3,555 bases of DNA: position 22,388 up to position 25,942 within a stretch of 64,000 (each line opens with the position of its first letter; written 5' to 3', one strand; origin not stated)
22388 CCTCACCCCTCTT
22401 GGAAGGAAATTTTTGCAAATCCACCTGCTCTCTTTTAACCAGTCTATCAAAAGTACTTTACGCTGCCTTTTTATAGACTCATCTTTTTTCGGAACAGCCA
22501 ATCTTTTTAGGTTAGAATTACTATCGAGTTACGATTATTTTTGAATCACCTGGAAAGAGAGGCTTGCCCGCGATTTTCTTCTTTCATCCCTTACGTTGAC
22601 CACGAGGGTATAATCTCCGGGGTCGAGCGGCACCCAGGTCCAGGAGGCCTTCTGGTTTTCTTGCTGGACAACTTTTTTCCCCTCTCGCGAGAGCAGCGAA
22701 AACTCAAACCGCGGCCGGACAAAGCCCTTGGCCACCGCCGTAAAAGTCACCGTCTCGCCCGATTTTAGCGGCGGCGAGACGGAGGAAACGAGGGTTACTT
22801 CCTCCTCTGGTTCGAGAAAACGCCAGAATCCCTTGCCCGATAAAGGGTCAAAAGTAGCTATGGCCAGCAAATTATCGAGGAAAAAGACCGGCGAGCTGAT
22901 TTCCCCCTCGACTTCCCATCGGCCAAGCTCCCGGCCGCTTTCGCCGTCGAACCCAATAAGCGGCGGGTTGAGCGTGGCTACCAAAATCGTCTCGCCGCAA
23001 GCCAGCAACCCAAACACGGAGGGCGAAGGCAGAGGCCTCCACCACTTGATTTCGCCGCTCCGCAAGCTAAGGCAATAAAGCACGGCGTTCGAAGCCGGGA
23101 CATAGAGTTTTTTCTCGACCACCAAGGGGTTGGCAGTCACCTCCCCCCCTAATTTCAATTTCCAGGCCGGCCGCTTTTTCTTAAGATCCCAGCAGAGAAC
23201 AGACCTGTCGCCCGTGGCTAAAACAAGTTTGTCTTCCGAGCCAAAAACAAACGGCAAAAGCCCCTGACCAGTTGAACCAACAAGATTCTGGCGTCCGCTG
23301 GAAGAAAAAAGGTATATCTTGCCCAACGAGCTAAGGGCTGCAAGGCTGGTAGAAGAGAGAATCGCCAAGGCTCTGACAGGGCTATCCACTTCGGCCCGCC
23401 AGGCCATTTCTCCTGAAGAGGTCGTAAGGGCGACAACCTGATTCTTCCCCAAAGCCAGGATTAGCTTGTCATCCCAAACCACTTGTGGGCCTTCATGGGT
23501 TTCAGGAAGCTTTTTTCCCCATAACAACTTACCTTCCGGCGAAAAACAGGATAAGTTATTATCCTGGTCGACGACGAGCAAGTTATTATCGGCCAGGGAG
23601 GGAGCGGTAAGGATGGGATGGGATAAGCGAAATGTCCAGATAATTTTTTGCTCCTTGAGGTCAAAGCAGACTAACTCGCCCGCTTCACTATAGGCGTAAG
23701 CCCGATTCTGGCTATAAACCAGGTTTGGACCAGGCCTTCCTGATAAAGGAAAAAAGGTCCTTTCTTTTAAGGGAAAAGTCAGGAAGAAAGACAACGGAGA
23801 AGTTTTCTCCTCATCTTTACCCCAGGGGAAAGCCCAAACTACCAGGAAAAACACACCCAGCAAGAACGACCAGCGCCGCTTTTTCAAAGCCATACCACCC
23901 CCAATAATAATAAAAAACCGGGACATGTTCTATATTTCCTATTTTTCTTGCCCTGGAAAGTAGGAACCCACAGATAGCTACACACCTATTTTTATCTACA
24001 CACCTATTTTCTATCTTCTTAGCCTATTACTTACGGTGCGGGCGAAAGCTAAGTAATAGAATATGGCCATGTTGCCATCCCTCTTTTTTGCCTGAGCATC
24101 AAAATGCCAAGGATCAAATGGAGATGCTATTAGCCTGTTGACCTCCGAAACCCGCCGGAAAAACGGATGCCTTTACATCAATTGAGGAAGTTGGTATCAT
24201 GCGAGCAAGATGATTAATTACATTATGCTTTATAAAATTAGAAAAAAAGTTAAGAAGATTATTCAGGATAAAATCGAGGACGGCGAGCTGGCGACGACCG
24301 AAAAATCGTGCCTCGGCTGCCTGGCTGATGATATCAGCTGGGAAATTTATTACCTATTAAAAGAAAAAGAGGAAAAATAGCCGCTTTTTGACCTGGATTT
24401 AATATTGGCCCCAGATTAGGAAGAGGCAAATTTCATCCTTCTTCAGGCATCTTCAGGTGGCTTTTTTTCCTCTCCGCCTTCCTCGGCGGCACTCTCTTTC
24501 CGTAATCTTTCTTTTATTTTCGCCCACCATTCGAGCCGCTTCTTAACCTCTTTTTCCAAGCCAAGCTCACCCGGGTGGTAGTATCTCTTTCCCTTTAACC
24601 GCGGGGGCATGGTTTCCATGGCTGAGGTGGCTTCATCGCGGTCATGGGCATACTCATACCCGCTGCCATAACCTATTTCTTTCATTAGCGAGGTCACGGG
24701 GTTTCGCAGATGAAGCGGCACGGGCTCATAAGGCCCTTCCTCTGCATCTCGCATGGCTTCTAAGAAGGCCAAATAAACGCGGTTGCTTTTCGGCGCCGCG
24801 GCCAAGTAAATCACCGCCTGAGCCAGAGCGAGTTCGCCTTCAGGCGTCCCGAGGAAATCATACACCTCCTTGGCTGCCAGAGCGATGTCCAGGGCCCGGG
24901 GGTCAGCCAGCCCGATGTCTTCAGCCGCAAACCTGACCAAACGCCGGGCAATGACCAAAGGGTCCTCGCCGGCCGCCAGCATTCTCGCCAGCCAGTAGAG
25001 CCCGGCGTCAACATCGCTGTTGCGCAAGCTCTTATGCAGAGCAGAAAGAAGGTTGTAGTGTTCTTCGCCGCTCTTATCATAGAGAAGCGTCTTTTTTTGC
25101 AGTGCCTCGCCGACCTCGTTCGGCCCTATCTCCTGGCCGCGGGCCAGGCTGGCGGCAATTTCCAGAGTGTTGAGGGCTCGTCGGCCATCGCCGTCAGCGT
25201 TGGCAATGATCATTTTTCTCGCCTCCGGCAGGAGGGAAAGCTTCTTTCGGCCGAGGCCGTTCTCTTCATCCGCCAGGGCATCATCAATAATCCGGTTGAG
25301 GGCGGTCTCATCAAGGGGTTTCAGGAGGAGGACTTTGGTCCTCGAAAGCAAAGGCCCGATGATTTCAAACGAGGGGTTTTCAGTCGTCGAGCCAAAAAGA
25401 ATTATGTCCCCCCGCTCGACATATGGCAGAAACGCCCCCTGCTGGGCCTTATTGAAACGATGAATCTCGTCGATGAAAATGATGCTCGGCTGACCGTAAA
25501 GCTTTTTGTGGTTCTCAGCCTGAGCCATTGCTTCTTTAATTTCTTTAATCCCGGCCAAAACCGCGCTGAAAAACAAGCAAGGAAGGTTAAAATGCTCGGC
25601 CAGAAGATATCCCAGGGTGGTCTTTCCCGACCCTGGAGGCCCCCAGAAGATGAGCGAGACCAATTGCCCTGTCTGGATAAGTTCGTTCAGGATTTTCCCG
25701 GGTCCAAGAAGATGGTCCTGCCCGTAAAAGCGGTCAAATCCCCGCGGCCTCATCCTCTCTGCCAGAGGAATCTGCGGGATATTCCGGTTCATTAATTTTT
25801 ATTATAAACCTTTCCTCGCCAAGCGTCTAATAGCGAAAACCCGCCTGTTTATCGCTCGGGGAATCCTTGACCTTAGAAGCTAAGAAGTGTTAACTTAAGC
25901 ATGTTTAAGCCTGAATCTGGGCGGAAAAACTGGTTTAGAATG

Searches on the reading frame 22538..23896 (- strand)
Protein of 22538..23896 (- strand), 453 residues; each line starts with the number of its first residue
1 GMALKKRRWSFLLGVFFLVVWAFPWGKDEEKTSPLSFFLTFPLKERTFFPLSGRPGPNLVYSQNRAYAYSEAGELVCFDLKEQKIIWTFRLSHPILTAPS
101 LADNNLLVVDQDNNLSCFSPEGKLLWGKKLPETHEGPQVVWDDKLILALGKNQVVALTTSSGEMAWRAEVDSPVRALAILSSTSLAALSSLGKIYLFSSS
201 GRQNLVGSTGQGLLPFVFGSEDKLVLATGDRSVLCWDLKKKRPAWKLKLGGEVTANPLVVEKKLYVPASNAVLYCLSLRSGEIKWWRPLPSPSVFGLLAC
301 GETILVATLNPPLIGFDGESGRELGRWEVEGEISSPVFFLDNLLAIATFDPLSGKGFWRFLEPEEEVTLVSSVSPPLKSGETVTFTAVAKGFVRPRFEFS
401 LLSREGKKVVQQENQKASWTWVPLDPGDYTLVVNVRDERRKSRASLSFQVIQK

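Call 64: find_homologous_proteins(query=window:22538-23896:-, max_evalue=1e-40)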
Query window:22538-23896:- (453 aa): 4 proteins with E <= 1e-40 among 8000 candidates.
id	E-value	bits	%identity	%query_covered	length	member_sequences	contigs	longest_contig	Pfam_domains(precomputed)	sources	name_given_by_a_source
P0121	0.0e+0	1025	100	100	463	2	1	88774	PF13360.14,PF13570.14,PF25293.2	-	-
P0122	3.9e-219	746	71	100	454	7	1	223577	PF07495.20,PF00801.27,PF13360.14,PF25171.2,PF13570.14,PF25293.2,PF23414.2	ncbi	ncbi:MAG: outer membrane protein assembly factor BamB family protein [Candidatus Aminicenantales bac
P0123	3.5e-117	410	46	94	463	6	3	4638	PF07495.20,PF13360.14,PF13570.14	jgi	-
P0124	2.2e-88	315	37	93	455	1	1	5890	PF13360.14,PF25171.2,PF13570.14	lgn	-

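Call 65: find_encoding_contigs(protein=P0122, flank=6000, max_places=2)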
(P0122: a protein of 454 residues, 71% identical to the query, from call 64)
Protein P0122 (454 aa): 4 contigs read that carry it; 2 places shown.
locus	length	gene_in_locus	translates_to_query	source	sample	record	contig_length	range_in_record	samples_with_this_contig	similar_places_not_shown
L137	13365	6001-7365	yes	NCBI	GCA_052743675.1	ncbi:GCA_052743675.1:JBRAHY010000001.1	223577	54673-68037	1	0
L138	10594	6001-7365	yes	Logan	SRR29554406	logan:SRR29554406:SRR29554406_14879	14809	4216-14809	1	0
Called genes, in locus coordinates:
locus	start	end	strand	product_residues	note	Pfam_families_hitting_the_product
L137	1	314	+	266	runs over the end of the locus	-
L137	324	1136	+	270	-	PF11219:DUF3014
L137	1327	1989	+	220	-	PF09335:VTT_dom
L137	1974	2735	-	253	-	PF01975:SurE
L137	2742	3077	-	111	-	PF02311:AraC_binding (faint), PF07883:Cupin_2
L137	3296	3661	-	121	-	PF13411:MerR_1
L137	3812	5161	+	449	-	PF05496:RuvB_N, PF00004:AAA, PF13173:AAA_14 (weak), PF16193:AAA_assoc_2, PF12002:MgsA_C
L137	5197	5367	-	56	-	-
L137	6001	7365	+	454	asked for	PF13360:PQQ_2, PF25171:Beta-prop_WDR36-Utp21_1st (faint), PF25293:Beta-prop_EMC1_N (faint), PF13570:Beta-prop_ACSF4, PF23414:Beta-prop_EML_2 (faint), PF13360:PQQ_2, PF13570:Beta-prop_ACSF4, PF07495:Y_Y_Y (weak), +1 more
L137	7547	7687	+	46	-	-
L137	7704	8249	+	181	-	PF01966:HD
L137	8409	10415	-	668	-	PF07715:Plug, PF00593:TonB_dep_Rec_b-barrel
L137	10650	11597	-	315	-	PF01145:Band_7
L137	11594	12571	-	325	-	PF01145:Band_7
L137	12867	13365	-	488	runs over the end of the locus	PF00171:Aldedh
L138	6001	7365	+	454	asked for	PF13360:PQQ_2, PF25171:Beta-prop_WDR36-Utp21_1st (faint), PF25293:Beta-prop_EMC1_N (faint), PF13570:Beta-prop_ACSF4, PF23414:Beta-prop_EML_2 (faint), PF13360:PQQ_2, PF13570:Beta-prop_ACSF4, PF07495:Y_Y_Y (weak), +1 more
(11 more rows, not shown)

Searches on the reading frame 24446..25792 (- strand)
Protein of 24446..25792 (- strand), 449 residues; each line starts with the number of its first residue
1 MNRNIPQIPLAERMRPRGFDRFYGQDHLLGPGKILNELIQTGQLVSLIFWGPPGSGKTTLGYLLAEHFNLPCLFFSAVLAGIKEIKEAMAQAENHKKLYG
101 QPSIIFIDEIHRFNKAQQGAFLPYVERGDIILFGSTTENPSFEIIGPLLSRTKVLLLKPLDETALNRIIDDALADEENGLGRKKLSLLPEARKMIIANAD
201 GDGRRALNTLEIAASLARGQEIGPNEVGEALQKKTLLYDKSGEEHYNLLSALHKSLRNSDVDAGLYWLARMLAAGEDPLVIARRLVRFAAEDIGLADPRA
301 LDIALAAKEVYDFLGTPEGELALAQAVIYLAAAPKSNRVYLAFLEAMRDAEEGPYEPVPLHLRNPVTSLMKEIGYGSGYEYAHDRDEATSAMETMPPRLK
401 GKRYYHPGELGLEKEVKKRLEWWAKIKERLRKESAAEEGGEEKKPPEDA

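Call 68: find_homologous_proteins(query=window:24446-25792:-, max_evalue=1e-80)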
Query window:24446-25792:- (449 aa): 7991 proteins with E <= 1e-80 among 8000 candidates; the best 120 are listed.
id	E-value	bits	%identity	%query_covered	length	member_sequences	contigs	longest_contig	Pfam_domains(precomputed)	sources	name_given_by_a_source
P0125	6.0e-297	1003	100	100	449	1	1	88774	PF13173.13,PF16193.12,PF00004.36,PF05496.19,PF12002.14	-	-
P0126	1.4e-273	926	92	100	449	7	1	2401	PF13173.13,PF16193.12,PF00004.36,PF05496.19,PF12002.14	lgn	-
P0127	2.0e-246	836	83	97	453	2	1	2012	PF13173.13,PF16193.12,PF00004.36,PF05496.19,PF12002.14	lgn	-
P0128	7.3e-242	821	83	96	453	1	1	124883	PF13173.13,PF16193.12,PF00004.36,PF05496.19,PF12002.14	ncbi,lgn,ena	-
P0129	2.4e-241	819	82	97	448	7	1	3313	PF13173.13,PF16193.12,PF00004.36,PF05496.19,PF12002.14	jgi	-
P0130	1.5e-238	810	82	96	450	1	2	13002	PF13173.13,PF16193.12,PF00004.36,PF05496.19,PF12002.14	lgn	-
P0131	2.2e-237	806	81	99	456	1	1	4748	PF13173.13,PF16193.12,PF00004.36,PF05496.19,PF12002.14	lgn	-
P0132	2.4e-237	806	80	98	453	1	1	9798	PF13173.13,PF16193.12,PF00004.36,PF05496.19,PF12002.14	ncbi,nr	ncbi:MAG: replication-associated recombination protein A [Candidatus Aminicenantes bacterium]|nr:rep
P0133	1.6e-235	800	81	96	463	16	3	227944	PF13173.13,PF16193.12,PF00004.36,PF05496.19,PF12002.14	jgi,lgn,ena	-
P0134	5.8e-234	795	81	98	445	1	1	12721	PF13173.13,PF16193.12,PF00004.36,PF05496.19,PF12002.14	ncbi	-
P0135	4.5e-223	759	76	96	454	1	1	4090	PF13173.13,PF16193.12,PF00004.36,PF05496.19,PF12002.14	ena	-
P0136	1.2e-221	754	75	97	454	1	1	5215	PF13173.13,PF16193.12,PF00004.36,PF05496.19,PF12002.14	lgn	-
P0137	1.6e-221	754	76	96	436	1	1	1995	PF13173.13,PF16193.12,PF00004.36,PF05496.19,PF07728.21,PF12002.14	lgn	-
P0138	3.6e-221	753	75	97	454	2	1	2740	PF13173.13,PF16193.12,PF00004.36,PF05496.19,PF12002.14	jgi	jgi:putative ATPase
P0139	9.3e-221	752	74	98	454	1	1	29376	PF13173.13,PF16193.12,PF00004.36,PF05496.19,PF12002.14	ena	-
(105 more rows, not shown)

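Call 69: find_encoding_contigs(protein=P0128, flank=4000, max_places=1)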
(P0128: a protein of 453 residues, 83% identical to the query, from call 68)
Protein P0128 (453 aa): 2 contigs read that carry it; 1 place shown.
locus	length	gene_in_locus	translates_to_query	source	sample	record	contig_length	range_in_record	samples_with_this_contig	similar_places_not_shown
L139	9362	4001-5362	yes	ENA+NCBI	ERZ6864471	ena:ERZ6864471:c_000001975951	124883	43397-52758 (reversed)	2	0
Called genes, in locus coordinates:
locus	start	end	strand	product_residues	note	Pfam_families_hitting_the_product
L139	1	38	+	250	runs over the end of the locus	PF02463:SMC_N (faint), PF00005:ABC_tran, PF13304:AAA_21 (faint)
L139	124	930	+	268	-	PF13349:DUF4097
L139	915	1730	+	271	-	PF11219:DUF3014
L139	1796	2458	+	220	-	PF09335:VTT_dom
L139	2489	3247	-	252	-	PF01975:SurE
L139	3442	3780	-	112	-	PF13411:MerR_1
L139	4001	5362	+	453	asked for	PF05496:RuvB_N, PF00004:AAA, PF13173:AAA_14 (weak), PF16193:AAA_assoc_2, PF12002:MgsA_C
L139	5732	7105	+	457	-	PF07774:EMC1_C (faint), PF13360:PQQ_2, PF13570:Beta-prop_ACSF4, PF13360:PQQ_2, PF07495:Y_Y_Y (faint)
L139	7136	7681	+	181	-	PF01966:HD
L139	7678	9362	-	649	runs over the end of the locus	PF07715:Plug, PF00593:TonB_dep_Rec_b-barrel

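Call 70: find_encoding_contigs(protein=P0133, flank=4000, max_places=1)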
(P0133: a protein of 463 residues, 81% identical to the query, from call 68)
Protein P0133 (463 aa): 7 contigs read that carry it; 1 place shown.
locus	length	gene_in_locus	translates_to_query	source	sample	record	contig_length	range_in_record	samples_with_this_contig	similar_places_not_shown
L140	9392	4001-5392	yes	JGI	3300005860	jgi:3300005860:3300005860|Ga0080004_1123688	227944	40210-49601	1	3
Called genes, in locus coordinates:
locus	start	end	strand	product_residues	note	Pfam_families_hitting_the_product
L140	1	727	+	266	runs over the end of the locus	PF13349:DUF4097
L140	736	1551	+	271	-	PF11219:DUF3014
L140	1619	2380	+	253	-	PF09335:VTT_dom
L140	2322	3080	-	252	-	PF01975:SurE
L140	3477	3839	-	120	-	PF13411:MerR_1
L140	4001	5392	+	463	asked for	PF05496:RuvB_N, PF13173:AAA_14 (weak), PF00004:AAA, PF16193:AAA_assoc_2, PF12002:MgsA_C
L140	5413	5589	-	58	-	-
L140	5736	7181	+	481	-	PF13360:PQQ_2, PF23414:Beta-prop_EML_2 (faint), PF13360:PQQ_2, PF13570:Beta-prop_ACSF4, PF13360:PQQ_2 (weak)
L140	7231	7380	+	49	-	-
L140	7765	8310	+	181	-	PF01966:HD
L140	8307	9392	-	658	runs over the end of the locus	PF07715:Plug, PF00593:TonB_dep_Rec_b-barrel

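Call 71: find_encoding_contigs(protein=P0134, flank=4000, max_places=1)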
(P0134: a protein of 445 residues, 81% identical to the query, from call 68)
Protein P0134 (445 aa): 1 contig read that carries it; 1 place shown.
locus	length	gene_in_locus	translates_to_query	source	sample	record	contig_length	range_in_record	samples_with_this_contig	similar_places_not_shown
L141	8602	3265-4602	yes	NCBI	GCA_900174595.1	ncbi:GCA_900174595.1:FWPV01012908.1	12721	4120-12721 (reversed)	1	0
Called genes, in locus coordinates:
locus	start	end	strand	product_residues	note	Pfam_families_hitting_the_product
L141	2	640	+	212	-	?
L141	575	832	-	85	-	-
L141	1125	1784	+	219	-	PF09335:VTT_dom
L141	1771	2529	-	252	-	PF01975:SurE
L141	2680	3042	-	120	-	PF13411:MerR_1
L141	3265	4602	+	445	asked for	PF05496:RuvB_N, PF00004:AAA, PF13173:AAA_14 (weak), PF16193:AAA_assoc_2, PF12002:MgsA_C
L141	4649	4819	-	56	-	-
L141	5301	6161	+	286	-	PF20181:DUF6544, PF21900:DUF6920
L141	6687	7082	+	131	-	PF02001:DUF134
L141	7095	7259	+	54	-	-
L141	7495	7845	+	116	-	-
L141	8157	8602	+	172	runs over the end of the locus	PF13489:Methyltransf_23, PF01209:Ubie_methyltran, PF02475:TRM5-TYW2_MTfase (weak), PF05175:MTS, PF13847:Methyltransf_31, PF13649:Methyltransf_25, PF08241:Methyltransf_11, PF08242:Methyltransf_12, +7 more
